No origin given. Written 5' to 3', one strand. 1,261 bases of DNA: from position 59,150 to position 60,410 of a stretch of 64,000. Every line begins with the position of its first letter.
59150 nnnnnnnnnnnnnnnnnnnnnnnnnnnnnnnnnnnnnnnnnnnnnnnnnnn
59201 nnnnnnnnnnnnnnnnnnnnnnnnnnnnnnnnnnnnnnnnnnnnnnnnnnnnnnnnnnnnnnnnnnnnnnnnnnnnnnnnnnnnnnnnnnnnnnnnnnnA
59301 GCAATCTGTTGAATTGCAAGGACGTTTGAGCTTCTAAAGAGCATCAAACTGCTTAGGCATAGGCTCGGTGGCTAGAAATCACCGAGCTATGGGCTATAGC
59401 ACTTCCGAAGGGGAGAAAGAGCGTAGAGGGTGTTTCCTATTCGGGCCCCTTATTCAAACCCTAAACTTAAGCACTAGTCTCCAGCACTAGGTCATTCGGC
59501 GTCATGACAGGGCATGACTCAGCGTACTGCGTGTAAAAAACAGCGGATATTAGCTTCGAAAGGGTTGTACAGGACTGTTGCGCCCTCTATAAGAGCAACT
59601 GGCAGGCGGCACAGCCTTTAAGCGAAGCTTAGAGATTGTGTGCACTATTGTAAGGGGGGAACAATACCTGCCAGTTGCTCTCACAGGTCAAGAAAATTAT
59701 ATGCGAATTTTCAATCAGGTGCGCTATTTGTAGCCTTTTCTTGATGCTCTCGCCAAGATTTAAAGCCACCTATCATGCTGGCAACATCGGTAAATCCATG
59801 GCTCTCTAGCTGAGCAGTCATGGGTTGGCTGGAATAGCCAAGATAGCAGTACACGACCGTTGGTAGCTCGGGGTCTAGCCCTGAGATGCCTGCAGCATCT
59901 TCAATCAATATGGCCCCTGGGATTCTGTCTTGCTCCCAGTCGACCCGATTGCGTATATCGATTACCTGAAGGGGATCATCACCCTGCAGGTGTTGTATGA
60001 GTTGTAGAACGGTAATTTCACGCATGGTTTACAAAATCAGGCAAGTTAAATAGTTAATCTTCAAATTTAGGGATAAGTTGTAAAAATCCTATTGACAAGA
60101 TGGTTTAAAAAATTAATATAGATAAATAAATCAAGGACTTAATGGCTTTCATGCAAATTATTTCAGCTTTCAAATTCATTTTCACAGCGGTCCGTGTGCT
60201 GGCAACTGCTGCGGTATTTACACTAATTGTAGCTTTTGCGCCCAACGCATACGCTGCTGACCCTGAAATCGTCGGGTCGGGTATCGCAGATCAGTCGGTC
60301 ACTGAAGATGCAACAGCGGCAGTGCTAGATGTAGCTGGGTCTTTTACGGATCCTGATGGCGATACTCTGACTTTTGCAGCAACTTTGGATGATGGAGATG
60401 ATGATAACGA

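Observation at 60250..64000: Near-identical 300-bp tandem coding repeats in gene 3, sharing units with gene 2: a recombination and size-variation hotspot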

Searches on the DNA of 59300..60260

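Call 53: search_rna_families(source=window, start=59300, end=60260, threshold=evalue, max_evalue=1)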
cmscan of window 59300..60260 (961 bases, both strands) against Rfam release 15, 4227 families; matches with E-value up to 1: 1.
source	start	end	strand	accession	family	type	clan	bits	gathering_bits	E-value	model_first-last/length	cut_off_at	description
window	59584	59687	-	RF03474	mir-4766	Gene; miRNA;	-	22.7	72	0.1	1-56/56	no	mir-4766 microRNA precursor family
